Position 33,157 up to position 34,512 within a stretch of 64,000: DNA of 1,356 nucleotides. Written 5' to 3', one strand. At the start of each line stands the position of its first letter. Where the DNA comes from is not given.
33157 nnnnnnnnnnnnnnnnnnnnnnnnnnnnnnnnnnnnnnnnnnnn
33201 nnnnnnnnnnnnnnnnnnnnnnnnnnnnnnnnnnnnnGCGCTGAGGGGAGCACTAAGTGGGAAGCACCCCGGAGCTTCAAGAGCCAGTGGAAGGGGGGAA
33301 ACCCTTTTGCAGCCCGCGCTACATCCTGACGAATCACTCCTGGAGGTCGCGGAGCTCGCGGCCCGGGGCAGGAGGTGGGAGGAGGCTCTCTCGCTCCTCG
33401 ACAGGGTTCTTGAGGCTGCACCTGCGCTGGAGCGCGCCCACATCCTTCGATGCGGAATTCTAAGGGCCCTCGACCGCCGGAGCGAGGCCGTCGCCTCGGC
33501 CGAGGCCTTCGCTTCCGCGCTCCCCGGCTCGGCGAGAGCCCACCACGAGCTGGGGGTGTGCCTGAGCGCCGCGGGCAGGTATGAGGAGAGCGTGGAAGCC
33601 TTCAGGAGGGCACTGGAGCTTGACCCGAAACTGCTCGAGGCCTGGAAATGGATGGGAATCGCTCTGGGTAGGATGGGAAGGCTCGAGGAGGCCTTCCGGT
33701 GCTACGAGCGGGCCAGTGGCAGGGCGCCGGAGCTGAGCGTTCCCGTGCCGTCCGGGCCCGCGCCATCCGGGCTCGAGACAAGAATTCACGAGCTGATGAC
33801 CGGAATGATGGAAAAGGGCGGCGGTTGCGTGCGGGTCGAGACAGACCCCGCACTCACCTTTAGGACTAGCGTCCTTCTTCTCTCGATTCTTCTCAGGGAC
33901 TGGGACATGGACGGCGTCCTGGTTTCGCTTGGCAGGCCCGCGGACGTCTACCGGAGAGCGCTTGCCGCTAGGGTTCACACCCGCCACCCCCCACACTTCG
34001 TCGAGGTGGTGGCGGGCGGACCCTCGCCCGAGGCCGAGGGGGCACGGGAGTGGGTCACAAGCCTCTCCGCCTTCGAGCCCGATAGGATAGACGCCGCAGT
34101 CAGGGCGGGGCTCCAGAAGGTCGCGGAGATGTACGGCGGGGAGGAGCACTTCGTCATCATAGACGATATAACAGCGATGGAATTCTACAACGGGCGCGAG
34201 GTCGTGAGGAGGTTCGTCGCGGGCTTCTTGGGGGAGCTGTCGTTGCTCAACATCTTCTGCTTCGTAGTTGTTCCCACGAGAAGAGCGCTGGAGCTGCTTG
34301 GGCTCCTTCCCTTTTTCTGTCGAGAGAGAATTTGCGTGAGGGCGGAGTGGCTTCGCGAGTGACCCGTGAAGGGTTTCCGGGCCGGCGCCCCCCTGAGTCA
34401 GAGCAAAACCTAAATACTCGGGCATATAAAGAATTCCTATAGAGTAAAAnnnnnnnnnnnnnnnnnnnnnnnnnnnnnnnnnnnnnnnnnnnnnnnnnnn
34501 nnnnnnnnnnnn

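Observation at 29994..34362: Operon of one intact KaiC/RecA-like ATPase embedded among five P-loop-less KaiC-like paralogs sharing a DRPH motif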

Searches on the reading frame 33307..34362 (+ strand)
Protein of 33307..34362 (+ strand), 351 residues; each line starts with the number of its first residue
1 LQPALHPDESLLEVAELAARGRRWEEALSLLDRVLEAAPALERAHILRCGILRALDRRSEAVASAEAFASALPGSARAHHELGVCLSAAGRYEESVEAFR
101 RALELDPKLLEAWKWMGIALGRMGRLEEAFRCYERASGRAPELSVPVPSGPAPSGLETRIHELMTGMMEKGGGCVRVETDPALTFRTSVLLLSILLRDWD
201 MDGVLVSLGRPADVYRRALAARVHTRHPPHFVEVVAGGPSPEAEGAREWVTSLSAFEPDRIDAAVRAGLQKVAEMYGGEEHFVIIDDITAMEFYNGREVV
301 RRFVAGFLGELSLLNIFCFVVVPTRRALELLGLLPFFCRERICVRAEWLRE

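Call 3: search_protein_families(library=pfam, max_evalue=1, proteins=[window:33307-34362:+])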
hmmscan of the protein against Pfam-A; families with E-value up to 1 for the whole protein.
window:33307-34362:+ (351 aa): 21 families
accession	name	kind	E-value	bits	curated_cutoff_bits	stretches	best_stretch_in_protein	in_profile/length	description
PF00515.34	TPR_1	-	1.2e-16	60.1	27.8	2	76-108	1-33/34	Tetratricopeptide repeat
PF07719.23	TPR_2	-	4.1e-16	58.1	27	2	76-108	1-33/34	Tetratricopeptide repeat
PF13424.12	TPR_12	-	4.3e-12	46.5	30.1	3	54-107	22-76/77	Tetratricopeptide repeat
PF13181.12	TPR_8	-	3.7e-11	42.7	25.7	2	76-108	1-33/34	Tetratricopeptide repeat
PF13428.12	TPR_14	-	5.2e-10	39.4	23.5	3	77-117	2-42/44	Tetratricopeptide repeat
PF13414.12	TPR_11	-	1.6e-09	37.7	26.8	1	89-124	7-42/42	TPR repeat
PF13432.12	TPR_16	-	3e-09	37.6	32.7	2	53-108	8-63/65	Tetratricopeptide repeat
PF13431.12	TPR_17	-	7.2e-09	35.7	24.4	2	98-129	1-32/34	Tetratricopeptide repeat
PF14559.12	TPR_19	-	1e-08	35.8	25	4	88-141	3-56/68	Tetratricopeptide repeat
PF13176.12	TPR_7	-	1.1e-08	35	27.9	2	78-108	1-31/36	Tetratricopeptide repeat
PF13174.12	TPR_6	-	1.2e-07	32.4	26.3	1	82-108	6-32/33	Tetratricopeptide repeat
PF13374.12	TPR_10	-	0.00013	22.3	27.5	1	80-105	6-31/42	Tetratricopeptide repeat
PF12895.13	ANAPC3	-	0.00015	22.4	27.2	1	60-135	7-81/82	Anaphase-promoting complex, cyclosome, subunit 3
PF03704.23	BTAD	-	0.00052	20.8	22.1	2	77-137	63-123/146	Bacterial transcriptional activator domain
PF13371.12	TPR_9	-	0.00098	19.5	35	2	89-142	8-61/73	Tetratricopeptide repeat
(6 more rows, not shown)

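Call 4: search_protein_families(library=ncbifam, max_evalue=1, proteins=[window:33307-34362:+])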
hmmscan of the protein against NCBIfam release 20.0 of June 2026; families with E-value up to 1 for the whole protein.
window:33307-34362:+ (351 aa): 23 families
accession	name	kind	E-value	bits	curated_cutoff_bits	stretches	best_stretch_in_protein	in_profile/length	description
NF040959.1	MamA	equivalog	2.4e-14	53.3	200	1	24-137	87-200/204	magnetosome protein MamA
TIGR02917.1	PEP_TPR_lipo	equivalog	6.6e-09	34.2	312.2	2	9-94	160-245/899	XrtA/PEP-CTERM system TPR-repeat protein PrsT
TIGR02521.1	type_IV_pilW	equivalog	7.6e-08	32.2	154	1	75-140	30-95/234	type IV pilus biogenesis/stability protein PilW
NF033762.1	social_mot_Tgl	equivalog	2.3e-05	23.8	225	1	75-144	30-100/252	social motility TPR repeat lipoprotein Tgl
NF008391.2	PRK11189.1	equivalog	7.4e-05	22.4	250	1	73-130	96-153/297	lipoprotein NlpI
NF047558.1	TPR_END_plus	domain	0.0004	20.3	32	1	81-111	4-34/56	TPR end-of-group domain-containing protein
NF040561.1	PrimPol_Msp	equivalog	0.00046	18.9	200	2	78-126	27-75/515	CRISPR-associated primase-polymerase type A1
TIGR00756.2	PPR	repeat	0.00054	19.9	20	0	119-135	9-25/35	pentatricopeptide repeat protein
NF052415.1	T3SS_chap_SctY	equivalog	0.0015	19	70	1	66-135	30-102/106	type III secretion apparatus assembly chaperone SctY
TIGR02552.1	LcrH_SycD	equivalog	0.0015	18.2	104.8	1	73-136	49-112/136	SycD/LcrH family type III secretion system chaperone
NF033920.0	C39_PA2778_fam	equivalog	0.0031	17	150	1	49-138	163-252/255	PA2778 family cysteine peptidase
NF008757.0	PRK11788.1-5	equivalog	0.006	15.8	363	1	81-142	185-246/388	lipopolysaccharide assembly protein LapB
NF033758.1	gliding_GltE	equivalog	0.0092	15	225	1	75-130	289-345/411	adventurous gliding motility TPR repeat lipoprotein GltE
NF040586.1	FxSxx_TPR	equivalog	0.013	13.9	300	1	54-137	491-583/830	FxSxx-COOH system tetratricopeptide repeat protein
NF041054.1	WAxxUGC_long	equivalog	0.033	13.5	300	1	74-108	274-308/354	ResA-like WAxxUGC motif-containing protein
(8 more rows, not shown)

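Call 67: search_protein_families(library=padloc, max_evalue=0.01, proteins=[window:33307-34362:+])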
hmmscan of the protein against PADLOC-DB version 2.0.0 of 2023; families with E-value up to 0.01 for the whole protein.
window:33307-34362:+ (351 aa): 0 families
